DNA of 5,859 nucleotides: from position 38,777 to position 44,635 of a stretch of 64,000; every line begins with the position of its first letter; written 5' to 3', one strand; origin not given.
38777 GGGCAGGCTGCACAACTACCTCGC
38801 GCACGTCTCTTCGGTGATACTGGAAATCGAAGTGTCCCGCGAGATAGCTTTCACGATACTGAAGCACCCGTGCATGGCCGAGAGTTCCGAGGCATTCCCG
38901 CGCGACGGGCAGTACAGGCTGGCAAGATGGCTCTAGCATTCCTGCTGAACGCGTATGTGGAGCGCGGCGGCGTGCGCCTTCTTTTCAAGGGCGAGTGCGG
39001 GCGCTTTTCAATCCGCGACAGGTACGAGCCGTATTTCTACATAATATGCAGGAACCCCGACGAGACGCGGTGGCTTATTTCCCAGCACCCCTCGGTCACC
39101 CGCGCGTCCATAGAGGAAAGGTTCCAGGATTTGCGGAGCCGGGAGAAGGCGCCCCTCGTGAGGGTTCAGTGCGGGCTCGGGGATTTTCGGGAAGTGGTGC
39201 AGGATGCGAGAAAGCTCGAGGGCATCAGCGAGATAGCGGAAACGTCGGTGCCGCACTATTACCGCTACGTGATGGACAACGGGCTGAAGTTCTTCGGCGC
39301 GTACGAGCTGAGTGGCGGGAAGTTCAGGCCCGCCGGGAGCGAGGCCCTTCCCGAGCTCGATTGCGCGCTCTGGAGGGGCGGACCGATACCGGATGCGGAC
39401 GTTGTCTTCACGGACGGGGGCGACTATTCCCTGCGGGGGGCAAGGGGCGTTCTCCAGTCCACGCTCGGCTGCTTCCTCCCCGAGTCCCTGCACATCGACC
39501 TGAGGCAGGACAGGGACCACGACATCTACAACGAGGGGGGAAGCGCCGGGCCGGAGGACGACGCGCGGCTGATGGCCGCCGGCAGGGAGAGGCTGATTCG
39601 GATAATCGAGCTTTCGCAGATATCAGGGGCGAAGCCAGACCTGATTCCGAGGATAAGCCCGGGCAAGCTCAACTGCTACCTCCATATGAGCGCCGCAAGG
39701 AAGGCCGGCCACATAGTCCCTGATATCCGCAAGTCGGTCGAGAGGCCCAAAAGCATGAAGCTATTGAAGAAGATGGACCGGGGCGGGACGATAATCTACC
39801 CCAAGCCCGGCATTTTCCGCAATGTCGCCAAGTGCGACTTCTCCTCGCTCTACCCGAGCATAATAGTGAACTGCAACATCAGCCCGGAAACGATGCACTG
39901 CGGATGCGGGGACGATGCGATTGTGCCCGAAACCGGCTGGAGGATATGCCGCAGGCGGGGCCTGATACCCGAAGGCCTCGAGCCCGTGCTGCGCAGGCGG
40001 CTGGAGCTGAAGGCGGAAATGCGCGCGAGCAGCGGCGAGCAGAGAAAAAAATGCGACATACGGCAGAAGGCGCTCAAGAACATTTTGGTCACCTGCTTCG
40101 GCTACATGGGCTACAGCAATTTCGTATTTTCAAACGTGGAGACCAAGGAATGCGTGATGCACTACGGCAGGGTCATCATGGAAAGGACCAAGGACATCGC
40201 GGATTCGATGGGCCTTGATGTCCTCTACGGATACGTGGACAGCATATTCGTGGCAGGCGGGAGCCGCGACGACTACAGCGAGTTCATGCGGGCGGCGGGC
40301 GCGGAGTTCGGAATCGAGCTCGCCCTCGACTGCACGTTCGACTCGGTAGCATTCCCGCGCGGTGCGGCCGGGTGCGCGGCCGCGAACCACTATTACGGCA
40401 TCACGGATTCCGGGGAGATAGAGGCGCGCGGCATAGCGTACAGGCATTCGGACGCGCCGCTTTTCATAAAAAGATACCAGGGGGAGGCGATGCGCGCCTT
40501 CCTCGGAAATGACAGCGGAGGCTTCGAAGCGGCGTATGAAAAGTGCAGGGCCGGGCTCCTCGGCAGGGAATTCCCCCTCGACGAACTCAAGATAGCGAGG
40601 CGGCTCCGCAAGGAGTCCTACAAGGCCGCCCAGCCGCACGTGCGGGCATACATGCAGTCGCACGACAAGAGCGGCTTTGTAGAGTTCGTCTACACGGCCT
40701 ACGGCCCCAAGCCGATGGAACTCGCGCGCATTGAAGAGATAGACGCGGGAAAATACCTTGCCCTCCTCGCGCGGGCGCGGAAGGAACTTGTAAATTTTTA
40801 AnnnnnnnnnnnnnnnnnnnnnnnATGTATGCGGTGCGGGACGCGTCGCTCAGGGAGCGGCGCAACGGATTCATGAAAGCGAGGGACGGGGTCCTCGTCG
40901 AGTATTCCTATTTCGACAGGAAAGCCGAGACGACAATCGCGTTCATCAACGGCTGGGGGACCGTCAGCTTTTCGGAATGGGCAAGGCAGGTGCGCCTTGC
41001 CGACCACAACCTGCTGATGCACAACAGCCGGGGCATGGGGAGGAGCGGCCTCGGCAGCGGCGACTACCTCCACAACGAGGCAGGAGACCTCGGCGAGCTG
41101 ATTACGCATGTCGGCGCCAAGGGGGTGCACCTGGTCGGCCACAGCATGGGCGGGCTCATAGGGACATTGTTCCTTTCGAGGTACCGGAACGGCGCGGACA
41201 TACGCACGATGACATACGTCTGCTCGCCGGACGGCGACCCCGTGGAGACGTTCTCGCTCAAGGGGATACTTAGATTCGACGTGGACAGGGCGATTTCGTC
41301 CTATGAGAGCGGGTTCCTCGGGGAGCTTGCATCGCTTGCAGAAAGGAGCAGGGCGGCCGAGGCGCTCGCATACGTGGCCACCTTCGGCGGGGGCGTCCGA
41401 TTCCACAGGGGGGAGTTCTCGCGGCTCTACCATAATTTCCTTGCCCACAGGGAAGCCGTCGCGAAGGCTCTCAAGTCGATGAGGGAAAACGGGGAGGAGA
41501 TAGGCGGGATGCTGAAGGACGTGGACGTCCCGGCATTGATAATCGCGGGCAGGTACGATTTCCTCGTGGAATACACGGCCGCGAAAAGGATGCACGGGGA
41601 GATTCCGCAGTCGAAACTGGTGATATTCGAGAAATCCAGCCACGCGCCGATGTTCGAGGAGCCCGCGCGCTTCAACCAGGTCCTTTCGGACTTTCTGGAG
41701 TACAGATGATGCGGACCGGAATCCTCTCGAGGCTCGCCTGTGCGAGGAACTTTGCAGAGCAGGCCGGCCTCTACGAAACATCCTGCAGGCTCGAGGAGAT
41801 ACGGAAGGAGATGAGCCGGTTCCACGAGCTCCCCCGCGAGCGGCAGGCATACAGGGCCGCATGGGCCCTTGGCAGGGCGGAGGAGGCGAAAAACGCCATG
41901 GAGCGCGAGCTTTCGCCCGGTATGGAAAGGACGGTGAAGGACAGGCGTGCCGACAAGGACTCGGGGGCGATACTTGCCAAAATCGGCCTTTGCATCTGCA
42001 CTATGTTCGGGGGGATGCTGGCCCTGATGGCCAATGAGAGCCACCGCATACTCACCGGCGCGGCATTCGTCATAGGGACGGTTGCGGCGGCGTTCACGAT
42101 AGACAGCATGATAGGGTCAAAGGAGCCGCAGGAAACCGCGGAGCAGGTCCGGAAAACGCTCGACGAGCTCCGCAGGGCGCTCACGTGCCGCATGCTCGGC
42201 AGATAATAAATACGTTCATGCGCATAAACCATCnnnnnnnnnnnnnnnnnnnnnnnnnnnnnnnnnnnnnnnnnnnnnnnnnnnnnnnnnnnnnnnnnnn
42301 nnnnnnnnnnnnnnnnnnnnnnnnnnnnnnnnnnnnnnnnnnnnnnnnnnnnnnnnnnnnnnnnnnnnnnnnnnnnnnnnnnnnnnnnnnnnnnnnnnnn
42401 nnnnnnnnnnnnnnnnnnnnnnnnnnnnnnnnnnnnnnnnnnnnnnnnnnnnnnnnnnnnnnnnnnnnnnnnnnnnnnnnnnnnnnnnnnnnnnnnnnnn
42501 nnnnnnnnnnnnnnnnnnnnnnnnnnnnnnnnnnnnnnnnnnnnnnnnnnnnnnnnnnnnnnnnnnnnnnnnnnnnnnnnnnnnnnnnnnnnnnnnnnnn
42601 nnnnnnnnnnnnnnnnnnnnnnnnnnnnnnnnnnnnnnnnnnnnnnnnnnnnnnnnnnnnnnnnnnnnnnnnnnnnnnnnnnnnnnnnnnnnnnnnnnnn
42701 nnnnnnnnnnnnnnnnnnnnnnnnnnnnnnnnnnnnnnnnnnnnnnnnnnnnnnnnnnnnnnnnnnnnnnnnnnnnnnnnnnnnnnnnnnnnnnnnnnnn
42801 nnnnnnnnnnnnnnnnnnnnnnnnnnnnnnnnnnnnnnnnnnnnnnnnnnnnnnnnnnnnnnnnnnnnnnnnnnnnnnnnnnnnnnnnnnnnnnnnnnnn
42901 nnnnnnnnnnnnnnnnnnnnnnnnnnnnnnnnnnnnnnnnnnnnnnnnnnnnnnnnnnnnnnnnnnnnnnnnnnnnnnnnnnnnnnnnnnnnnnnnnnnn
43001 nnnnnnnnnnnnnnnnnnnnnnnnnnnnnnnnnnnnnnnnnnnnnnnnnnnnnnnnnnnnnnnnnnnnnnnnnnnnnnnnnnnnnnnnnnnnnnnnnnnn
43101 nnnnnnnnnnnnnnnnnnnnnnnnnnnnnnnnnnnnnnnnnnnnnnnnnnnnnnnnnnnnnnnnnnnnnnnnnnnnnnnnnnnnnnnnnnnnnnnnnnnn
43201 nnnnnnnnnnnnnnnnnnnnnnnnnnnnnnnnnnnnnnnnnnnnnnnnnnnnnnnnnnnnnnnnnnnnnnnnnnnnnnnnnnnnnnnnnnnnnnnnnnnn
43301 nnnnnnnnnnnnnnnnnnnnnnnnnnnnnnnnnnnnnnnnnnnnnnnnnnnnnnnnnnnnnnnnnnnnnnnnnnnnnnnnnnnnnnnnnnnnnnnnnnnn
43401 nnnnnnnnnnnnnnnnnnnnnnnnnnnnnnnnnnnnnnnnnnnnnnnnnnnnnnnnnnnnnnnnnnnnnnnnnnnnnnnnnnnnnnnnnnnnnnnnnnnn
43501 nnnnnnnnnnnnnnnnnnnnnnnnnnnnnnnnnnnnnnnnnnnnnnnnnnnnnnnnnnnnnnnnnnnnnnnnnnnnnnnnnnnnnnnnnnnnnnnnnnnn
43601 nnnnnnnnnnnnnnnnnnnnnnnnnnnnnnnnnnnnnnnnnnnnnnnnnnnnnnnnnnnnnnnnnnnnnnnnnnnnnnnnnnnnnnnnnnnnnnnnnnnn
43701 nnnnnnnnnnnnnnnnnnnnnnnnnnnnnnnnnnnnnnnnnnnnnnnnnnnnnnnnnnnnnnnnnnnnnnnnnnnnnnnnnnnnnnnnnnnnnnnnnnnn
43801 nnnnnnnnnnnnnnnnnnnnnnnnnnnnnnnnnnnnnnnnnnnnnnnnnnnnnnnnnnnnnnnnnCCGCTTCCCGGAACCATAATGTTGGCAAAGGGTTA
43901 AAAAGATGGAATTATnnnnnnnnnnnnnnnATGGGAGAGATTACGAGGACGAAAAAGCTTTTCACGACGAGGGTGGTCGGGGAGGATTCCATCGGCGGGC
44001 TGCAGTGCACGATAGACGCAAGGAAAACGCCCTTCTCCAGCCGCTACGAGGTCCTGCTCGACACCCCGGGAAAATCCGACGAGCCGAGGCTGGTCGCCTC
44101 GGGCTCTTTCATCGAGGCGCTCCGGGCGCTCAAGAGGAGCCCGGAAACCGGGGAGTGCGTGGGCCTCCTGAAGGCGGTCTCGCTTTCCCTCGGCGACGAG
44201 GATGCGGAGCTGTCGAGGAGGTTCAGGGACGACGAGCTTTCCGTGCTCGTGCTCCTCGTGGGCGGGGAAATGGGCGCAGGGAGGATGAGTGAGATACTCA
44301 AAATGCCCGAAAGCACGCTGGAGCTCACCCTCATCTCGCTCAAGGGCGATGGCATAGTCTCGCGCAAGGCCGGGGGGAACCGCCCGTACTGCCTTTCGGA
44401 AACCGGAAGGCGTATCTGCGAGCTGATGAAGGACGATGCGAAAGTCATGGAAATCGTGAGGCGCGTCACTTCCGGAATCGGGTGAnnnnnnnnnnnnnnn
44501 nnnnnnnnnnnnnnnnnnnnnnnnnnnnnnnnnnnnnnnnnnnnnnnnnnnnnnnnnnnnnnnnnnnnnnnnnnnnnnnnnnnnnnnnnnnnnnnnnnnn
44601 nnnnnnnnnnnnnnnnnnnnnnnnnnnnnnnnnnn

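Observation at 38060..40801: Overlapping operon of a P-loop-less RadB-like protein and a short PolB with degenerate exonuclease and altered motif C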

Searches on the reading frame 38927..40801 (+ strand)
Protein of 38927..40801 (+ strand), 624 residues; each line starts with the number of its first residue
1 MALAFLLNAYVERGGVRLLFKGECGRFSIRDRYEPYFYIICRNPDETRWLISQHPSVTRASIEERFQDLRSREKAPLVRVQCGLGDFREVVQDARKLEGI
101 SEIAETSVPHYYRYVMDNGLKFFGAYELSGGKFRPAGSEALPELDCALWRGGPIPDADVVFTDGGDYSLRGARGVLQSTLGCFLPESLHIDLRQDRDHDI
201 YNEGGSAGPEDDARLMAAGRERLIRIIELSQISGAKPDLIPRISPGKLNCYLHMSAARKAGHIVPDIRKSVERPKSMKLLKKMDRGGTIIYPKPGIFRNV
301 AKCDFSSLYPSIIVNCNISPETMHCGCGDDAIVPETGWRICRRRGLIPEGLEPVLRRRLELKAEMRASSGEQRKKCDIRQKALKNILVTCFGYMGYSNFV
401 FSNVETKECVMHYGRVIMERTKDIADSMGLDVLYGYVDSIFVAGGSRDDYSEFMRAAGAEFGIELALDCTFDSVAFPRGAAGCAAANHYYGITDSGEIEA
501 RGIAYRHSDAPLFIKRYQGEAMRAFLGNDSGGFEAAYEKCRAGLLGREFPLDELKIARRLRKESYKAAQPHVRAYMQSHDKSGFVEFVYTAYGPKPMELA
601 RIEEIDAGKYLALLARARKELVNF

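Call 3: search_protein_families(library=pfam, proteins=[window:38927-40801:+], max_evalue=0.1)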
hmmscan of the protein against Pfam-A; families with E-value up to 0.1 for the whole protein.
window:38927-40801:+ (624 aa): 1 family
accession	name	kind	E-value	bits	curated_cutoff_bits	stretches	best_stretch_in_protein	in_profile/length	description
PF00136.26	DNA_pol_B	-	3.2e-28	99.2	23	1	254-455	20-246/453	DNA polymerase family B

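Call 4: search_protein_families(library=ncbifam, proteins=[window:38927-40801:+], max_evalue=0.1)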
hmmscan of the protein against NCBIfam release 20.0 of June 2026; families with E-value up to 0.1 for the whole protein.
window:38927-40801:+ (624 aa): 9 families
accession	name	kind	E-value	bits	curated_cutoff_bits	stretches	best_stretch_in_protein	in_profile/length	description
NF004416.0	PRK05761.1-2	equivalog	8.3e-62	209.5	516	1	225-622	259-646/665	type B DNA-directed DNA polymerase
NF004418.0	PRK05761.1-4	subfamily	6.7e-54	183.3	692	1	246-525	285-579/717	type B DNA-directed DNA polymerase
NF004417.0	PRK05761.1-3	equivalog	1.1e-42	146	780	1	258-615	455-834/858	DNA-directed DNA polymerase I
NF004419.0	PRK05761.1-5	equivalog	3.7e-37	127.8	1285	1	258-617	522-905/932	DNA-directed DNA polymerase I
NF004415.0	PRK05761.1-1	equivalog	3.8e-31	107.8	1289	1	280-614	489-846/883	DNA-directed DNA polymerase I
TIGR00592.1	pol2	superfamily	5.1e-24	84.4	239.95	1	249-452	755-967/1176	DNA polymerase (pol2)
NF004421.0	PRK05762.1-2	equivalog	1.9e-20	72.8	570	1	283-452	410-572/795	DNA polymerase II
NF004422.0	PRK05762.1-4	equivalog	9.9e-16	57.2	1103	1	274-446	393-559/789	DNA polymerase II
NF004420.0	PRK05762.1-1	equivalog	8e-12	44.6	1435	1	281-443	396-552/783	DNA polymerase II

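Call 6: search_solved_structures(query=window:38927-40801:+, max_evalue=0.001, show_alignments=1)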
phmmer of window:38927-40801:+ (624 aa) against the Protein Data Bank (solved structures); distinct sequences matched with E-value up to 0.001: 71 (the best 60 are shown).
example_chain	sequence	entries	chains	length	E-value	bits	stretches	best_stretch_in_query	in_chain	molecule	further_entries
8s84_A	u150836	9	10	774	1.9e-33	118.7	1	216-574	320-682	DNA polymerase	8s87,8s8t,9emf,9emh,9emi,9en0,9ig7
6wya_A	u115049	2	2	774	1e-32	116.2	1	216-574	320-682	DNA polymerase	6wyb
4k8z_A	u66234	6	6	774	2.5e-32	115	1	216-574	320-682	DNA polymerase | DNA polymerase,DNA polymerase,DNA polymerase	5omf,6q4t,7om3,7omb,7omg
1wns_A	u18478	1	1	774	2.8e-32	114.8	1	216-574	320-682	DNA POLYMERASE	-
1wn7_A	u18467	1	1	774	2.9e-32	114.8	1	216-574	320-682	Family B DNA Polymerase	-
5vu5_A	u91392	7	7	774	2.6e-31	111.6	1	216-574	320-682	DNA polymerase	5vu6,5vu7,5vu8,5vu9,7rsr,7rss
5mdn_A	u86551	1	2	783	2.8e-31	111.5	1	211-578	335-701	DNA polymerase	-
7rsu_A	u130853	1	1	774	8.7e-31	109.9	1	216-574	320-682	DNA polymerase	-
7tqw_A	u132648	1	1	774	9.8e-31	109.7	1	216-574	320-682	DNA polymerase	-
9oax_A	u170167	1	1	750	2e-30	108.6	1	212-573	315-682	5-270, TNA polymerase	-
9oat_A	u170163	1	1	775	2.3e-30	108.5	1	212-573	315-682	5-270, TNA polymerase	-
3a2f_A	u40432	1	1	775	2.9e-30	108.1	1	210-574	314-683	DNA polymerase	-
2jgu_A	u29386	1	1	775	3e-30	108.1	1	210-574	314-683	DNA POLYMERASE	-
5h12_A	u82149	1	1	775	5.9e-30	107.1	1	216-574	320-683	Deep Vent DNA Polymerase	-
1qht_A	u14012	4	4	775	6.1e-30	107.1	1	216-574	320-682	PROTEIN (DNA POLYMERASE) | DNA polymerase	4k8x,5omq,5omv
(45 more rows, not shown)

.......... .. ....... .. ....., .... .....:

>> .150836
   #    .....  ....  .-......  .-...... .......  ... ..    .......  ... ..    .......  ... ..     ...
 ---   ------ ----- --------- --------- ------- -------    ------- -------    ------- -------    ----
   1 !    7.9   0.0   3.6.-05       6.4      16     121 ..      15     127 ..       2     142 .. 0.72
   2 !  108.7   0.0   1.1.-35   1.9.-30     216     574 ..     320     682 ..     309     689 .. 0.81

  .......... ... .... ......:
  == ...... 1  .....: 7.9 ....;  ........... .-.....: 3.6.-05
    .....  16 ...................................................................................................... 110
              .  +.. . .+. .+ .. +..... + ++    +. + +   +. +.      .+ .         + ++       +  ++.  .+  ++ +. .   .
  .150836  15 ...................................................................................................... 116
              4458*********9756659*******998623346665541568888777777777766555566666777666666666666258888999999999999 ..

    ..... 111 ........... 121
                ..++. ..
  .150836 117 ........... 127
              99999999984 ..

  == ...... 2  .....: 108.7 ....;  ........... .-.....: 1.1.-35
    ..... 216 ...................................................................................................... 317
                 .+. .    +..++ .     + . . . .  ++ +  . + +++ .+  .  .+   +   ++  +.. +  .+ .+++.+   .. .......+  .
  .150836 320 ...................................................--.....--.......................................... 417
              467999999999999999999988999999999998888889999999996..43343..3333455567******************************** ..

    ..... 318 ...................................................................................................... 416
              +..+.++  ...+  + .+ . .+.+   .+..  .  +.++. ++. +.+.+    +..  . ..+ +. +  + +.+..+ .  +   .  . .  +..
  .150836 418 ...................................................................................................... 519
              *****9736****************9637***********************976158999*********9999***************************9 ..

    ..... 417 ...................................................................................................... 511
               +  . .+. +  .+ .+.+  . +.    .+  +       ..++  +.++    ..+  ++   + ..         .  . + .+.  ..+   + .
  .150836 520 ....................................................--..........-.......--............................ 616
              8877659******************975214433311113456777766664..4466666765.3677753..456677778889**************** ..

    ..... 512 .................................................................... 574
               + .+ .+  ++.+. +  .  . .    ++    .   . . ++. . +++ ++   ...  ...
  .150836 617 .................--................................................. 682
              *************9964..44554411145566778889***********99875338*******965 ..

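Call 17: find_homologous_proteins(query=window:38927-40801:+, max_evalue=0.00001)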
Query window:38927-40801:+ (624 aa): 68 proteins with E <= 0.00001 among 8000 candidates.
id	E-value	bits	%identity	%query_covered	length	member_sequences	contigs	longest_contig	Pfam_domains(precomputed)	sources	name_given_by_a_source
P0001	0.0e+0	1441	100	100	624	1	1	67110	PF00136.27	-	-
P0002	3.0e-207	708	56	99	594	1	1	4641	PF00136.27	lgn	-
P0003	1.2e-204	699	54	99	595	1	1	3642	PF00136.27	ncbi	-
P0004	4.3e-199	681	51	99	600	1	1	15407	PF00136.27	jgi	jgi:DNA polymerase elongation subunit (family B)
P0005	2.5e-196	672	52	99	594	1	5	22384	PF00136.27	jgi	jgi:DNA polymerase elongation subunit (family B)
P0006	7.0e-196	670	48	99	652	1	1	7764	PF00136.27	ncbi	-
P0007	6.6e-194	664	51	99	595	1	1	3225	PF00136.27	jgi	jgi:DNA polymerase elongation subunit (family B)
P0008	2.6e-189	648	51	99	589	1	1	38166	PF00136.27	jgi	jgi:DNA polymerase elongation subunit (family B)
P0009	1.9e-188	646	49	99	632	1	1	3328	PF00136.27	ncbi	-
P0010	3.3e-188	645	46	99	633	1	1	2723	PF00136.27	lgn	-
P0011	2.5e-187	642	47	99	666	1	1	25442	PF00136.27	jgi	jgi:hypothetical protein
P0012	2.4e-186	639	50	99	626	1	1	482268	PF00136.27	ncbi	ncbi:MAG: DNA polymerase domain-containing protein [Candidatus Micrarchaeia archaeon]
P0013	3.4e-184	632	49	99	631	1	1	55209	PF00136.27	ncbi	-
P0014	6.6e-182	624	49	99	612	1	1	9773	PF00136.27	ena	-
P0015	6.6e-181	621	48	100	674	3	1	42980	PF00136.27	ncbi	-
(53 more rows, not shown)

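Call 18: find_related_loci(query=window:38927-40801:+, collection=genome_contigs, flank=4000)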
Query window:38927-40801:+ (624 aa) in genome_contigs; peptide patterns used: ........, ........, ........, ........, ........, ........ (x = any residue, [..] = any of these).
65 stretches matched a pattern; 2 encode a relative of the query (tblastn E <= 1e-3); 2 distinct loci.
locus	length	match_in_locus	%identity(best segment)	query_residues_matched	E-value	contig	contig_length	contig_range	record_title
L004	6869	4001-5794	46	4-623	0e+0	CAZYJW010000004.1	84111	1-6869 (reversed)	MAG TPA_asm: Candidatus Micrarchaeota archaeon isolate binchicken_co27_231 genome assembly, contig: NODE_429_length_8411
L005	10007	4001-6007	29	12-574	8e-27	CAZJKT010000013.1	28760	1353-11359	MAG TPA_asm: uncultured archaeon isolate SRP241326_co4_81 genome assembly, contig: NODE_2318_length_28760_cov_714.921930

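Call 93: search_protein_families(library=padloc, proteins=[window:38927-40801:+], max_evalue=0.01)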
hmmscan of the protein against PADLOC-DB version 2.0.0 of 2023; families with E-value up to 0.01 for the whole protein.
window:38927-40801:+ (624 aa): 1 family
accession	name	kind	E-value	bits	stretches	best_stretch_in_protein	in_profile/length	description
PDLC03707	HEase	-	2.2e-15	52.8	2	304-385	764-848/1671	homing endonuclease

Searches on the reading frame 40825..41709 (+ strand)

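Call 3: search_protein_families(library=pfam, proteins=[window:40825-41709:+], max_evalue=0.1)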
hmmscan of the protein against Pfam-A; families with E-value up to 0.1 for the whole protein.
window:40825-41709:+ (294 aa): 7 families
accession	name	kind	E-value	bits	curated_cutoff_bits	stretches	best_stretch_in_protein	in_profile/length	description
PF12697.13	Abhydrolase_6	-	5e-17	63.7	26.3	1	40-285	3-216/217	Alpha/beta hydrolase family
PF00561.26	Abhydrolase_1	-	1.9e-16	61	25.8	1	39-280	4-245/245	alpha/beta hydrolase fold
PF12146.15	Hydrolase_4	-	7.9e-13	48.7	27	1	48-279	19-238/239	Serine aminopeptidase, S33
PF08386.16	Abhydrolase_4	-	0.00084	19.9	21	1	231-291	31-91/103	TAP-like protein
PF07819.20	PGAP1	-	0.0023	18.1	24.3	1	98-143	90-136/233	PGAP1-like alpha/beta domain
PF06028.17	DUF915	-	0.027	14.3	22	1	95-123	99-127/255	Alpha/beta hydrolase of unknown function (DUF915)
PF02450.21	LCAT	-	0.043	13.5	21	1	91-123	113-145/392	Lecithin:cholesterol acyltransferase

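Call 93: search_protein_families(library=padloc, proteins=[window:40825-41709:+], max_evalue=0.01)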
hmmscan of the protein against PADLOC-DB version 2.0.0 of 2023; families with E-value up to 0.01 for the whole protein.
window:40825-41709:+ (294 aa): 0 families

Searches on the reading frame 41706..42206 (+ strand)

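Call 3: search_protein_families(library=pfam, proteins=[window:41706-42206:+], max_evalue=0.1)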
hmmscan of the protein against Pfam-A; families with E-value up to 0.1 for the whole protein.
window:41706-42206:+ (166 aa): 2 families
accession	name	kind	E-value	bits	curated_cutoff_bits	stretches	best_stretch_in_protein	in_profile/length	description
PF07332.16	Phage_holin_3_6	-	0.0035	17.8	28.4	1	93-155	49-115/116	Putative Actinobacterial Holin-X, holin superfamily III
PF03186.18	CobD_Cbib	-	0.059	13.1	34.4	1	73-156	31-115/282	CobD/Cbib protein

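Call 93: search_protein_families(library=padloc, proteins=[window:41706-42206:+], max_evalue=0.01)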
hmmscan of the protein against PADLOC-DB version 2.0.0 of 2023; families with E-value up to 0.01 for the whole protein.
window:41706-42206:+ (166 aa): 0 families

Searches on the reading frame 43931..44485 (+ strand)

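Call 59: search_protein_families(library=pfam, proteins=[window:43931-44485:+], max_evalue=0.01)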
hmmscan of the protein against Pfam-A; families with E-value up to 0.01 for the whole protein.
window:43931-44485:+ (184 aa): 1 family
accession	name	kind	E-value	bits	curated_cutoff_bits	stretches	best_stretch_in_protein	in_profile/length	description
PF01978.25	TrmB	-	0.0041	17.4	25.6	1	99-154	7-63/68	Sugar-specific transcriptional regulator TrmB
